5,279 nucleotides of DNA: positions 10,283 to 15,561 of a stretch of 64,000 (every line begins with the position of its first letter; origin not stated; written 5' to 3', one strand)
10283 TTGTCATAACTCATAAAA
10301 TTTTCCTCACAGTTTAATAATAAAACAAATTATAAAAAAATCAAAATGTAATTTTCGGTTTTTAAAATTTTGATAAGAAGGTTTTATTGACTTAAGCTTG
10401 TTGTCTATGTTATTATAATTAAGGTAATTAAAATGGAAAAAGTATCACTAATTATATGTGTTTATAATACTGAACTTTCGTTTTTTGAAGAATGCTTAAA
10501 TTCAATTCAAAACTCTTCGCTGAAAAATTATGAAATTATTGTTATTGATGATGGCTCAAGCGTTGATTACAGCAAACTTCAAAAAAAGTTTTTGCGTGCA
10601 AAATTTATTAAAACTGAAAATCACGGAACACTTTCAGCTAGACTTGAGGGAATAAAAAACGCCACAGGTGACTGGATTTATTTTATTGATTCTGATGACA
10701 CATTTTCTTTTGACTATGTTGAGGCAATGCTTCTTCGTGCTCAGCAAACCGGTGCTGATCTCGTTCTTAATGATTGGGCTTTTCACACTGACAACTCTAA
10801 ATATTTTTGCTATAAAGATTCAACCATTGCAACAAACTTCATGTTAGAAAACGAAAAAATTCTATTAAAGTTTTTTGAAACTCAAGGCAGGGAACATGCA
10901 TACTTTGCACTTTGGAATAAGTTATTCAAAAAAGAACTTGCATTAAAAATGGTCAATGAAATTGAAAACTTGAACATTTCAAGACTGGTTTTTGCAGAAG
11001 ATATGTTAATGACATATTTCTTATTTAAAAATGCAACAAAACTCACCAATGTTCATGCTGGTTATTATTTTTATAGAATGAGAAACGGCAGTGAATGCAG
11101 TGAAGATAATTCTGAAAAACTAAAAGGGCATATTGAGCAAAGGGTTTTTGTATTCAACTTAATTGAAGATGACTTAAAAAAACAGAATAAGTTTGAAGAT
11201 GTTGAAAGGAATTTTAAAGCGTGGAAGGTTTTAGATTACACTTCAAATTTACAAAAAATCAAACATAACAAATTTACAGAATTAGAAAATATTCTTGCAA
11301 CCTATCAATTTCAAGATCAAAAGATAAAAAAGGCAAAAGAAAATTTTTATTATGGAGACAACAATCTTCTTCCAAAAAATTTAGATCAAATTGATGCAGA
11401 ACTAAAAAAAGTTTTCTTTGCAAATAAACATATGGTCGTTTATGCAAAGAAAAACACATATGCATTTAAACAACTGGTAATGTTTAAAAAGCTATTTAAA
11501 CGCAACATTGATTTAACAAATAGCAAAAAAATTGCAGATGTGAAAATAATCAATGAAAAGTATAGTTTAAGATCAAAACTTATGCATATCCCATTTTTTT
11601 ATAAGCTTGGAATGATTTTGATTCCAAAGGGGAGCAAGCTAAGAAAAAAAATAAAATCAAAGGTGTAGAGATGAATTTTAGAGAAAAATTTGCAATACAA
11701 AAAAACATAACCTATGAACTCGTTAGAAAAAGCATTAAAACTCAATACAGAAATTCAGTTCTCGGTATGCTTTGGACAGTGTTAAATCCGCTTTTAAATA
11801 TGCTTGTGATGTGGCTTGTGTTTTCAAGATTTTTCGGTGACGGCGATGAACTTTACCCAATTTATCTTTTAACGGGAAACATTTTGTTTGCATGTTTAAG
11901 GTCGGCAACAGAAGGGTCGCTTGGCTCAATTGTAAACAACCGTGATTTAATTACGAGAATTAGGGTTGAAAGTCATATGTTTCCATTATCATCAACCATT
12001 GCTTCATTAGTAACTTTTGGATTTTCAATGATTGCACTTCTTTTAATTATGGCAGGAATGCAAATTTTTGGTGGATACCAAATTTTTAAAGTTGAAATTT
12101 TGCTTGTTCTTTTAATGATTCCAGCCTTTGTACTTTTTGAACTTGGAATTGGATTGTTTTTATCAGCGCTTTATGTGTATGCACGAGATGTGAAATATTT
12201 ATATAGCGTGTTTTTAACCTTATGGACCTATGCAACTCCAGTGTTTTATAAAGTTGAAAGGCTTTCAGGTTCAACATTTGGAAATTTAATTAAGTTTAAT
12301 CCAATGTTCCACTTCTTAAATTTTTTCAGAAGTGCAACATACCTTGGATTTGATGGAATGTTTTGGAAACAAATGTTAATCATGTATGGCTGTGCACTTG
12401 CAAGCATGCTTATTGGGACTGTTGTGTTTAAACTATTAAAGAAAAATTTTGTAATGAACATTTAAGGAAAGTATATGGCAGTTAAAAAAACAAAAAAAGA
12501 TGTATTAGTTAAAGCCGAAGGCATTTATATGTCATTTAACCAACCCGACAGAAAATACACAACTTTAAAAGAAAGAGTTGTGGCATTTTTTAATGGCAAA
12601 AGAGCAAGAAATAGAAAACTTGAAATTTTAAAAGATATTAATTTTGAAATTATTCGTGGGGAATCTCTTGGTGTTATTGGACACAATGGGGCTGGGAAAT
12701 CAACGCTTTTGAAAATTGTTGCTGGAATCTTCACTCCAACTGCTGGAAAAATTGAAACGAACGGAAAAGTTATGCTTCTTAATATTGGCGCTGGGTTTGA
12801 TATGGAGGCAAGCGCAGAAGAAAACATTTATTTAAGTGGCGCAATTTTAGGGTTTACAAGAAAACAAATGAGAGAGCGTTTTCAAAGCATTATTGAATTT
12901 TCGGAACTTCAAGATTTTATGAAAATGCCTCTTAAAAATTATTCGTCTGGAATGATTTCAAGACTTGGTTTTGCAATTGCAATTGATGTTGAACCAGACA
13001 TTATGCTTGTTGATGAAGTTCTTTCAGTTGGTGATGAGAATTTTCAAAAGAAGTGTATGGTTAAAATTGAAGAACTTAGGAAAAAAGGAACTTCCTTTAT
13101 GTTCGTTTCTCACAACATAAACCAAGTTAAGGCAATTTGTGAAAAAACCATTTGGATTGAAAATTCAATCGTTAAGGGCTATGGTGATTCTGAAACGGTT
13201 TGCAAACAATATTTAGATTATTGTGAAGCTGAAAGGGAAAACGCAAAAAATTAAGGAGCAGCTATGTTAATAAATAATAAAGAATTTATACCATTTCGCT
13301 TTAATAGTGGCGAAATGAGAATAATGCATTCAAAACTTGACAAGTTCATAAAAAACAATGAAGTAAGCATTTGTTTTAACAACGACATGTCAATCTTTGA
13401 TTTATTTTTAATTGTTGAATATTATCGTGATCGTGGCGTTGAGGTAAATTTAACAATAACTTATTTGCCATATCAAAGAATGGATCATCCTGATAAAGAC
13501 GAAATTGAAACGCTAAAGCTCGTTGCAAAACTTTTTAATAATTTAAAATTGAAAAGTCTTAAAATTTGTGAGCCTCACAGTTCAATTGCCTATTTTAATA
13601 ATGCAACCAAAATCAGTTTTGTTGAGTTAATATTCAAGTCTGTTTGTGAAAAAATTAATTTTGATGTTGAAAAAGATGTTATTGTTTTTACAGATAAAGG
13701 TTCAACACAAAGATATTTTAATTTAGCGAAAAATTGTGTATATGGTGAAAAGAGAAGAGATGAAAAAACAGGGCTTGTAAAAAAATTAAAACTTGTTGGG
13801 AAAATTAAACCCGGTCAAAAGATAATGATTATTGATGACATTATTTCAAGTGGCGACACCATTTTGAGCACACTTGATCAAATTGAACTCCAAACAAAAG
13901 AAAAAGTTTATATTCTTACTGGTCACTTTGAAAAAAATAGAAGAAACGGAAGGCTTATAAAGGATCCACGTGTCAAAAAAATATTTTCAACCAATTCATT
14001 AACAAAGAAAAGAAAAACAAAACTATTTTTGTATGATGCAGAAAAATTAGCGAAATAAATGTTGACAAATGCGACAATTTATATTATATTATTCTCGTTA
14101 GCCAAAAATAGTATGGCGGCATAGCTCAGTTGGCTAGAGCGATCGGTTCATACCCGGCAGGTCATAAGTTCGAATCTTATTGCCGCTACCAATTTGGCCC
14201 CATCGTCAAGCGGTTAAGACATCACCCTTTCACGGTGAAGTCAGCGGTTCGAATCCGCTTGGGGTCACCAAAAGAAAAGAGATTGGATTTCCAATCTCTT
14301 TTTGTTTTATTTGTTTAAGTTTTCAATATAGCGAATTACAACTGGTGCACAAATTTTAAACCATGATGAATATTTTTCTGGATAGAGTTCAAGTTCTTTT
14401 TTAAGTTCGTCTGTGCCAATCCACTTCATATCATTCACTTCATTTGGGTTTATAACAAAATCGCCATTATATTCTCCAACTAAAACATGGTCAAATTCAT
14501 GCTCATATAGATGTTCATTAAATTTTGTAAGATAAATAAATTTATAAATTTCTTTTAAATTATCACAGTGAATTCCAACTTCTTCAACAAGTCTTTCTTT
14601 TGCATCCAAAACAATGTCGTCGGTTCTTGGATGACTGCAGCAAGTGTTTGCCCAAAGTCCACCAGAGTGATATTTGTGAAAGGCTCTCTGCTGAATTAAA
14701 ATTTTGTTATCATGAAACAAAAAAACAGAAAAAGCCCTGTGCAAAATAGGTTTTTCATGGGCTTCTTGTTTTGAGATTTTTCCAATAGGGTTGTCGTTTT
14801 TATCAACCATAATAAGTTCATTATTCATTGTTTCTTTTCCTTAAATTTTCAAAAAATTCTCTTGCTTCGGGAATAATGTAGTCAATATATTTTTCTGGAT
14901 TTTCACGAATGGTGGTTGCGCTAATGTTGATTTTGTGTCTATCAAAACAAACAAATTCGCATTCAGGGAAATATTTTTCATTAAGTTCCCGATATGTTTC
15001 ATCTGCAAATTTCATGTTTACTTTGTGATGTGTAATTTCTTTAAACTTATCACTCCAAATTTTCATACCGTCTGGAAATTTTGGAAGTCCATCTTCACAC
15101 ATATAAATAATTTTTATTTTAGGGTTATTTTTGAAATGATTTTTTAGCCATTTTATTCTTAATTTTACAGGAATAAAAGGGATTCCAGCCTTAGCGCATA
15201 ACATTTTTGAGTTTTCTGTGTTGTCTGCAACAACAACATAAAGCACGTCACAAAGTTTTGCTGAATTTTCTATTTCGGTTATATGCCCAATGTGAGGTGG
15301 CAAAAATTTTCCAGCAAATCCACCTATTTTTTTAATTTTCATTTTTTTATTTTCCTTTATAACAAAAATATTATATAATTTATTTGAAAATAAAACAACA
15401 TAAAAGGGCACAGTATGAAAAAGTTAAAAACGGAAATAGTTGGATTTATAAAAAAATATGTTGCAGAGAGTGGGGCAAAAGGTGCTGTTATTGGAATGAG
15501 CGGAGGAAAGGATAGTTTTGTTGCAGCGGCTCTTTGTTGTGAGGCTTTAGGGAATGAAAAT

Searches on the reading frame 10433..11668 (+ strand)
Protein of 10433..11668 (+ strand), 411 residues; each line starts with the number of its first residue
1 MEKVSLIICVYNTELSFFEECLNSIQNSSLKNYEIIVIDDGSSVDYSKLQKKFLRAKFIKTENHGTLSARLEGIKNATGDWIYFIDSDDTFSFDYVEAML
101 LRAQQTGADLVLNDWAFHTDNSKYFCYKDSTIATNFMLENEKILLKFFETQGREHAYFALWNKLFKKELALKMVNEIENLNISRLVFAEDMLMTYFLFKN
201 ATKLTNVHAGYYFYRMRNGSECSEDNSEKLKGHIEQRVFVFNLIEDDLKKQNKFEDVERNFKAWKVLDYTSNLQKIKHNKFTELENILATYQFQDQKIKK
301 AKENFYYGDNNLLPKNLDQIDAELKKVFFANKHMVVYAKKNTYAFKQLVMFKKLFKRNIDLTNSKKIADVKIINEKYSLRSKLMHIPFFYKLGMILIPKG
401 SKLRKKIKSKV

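Call 6: search_protein_families(library=pfam, proteins=[window:10433-11668:+], max_evalue=0.01)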
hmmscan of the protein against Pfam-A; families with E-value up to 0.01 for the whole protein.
window:10433-11668:+ (411 aa): 3 families
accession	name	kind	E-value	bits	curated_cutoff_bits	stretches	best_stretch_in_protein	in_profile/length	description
PF00535.33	Glycos_transf_2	-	2.3e-27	96.4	23.3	1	5-134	1-132/168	Glycosyl transferase family 2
PF10111.15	Glyco_tranf_2_2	-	9.5e-10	38.9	27.3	1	5-137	1-147/276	Glycosyltransferase like family 2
PF13641.12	Glyco_tranf_2_3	-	0.00057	20.4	27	1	4-108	3-116/230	Glycosyltransferase like family 2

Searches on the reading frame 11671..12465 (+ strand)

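Call 6: search_protein_families(library=pfam, proteins=[window:11671-12465:+], max_evalue=0.01)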
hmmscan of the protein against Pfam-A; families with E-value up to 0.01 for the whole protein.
window:11671-12465:+ (264 aa): 1 family
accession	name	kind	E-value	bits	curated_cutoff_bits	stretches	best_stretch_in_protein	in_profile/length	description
PF01061.29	ABC2_membrane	-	4.5e-15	56.2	26.9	1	16-222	5-209/211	ABC-2 type transporter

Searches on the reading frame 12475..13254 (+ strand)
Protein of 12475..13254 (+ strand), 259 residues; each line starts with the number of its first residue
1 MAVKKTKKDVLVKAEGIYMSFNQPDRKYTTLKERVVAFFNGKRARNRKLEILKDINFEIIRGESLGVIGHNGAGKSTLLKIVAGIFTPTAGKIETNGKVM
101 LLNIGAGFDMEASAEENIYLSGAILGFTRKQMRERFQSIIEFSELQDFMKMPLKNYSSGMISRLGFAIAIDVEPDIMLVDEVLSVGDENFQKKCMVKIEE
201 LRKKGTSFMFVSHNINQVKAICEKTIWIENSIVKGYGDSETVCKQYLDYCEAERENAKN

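Call 49: search_protein_families(library=pfam, proteins=[window:12475-13254:+], max_evalue=0.0001)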
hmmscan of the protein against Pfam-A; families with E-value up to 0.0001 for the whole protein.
window:12475-13254:+ (259 aa): 1 family
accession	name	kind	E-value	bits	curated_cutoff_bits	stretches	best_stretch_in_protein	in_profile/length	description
PF00005.33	ABC_tran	-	3.1e-21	76.9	25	1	52-182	1-135/137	ABC transporter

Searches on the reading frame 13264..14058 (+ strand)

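Call 49: search_protein_families(library=pfam, proteins=[window:13264-14058:+], max_evalue=0.0001)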
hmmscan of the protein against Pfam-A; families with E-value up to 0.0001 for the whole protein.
window:13264-14058:+ (264 aa): 1 family
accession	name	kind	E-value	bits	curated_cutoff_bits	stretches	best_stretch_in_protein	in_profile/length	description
PF00156.33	Pribosyltran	-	2.7e-05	24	26.3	1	161-225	60-125/158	Phosphoribosyl transferase domain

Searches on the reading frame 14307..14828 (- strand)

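Call 49: search_protein_families(library=pfam, proteins=[window:14307-14828:-], max_evalue=0.0001)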
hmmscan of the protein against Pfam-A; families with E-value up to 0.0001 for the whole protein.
window:14307-14828:- (173 aa): 1 family
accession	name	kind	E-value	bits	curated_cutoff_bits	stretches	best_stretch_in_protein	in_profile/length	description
PF00293.34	NUDIX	-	1.6e-12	48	21.1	1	29-153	2-130/134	NUDIX domain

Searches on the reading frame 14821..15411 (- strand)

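Call 49: search_protein_families(library=pfam, proteins=[window:14821-15411:-], max_evalue=0.0001)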
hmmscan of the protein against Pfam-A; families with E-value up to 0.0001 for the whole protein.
window:14821-15411:- (196 aa): 1 family
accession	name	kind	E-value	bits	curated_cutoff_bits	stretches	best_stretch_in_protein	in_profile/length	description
PF01467.32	CTP_transf_like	-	9.8e-05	23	21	0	32-99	2-63/133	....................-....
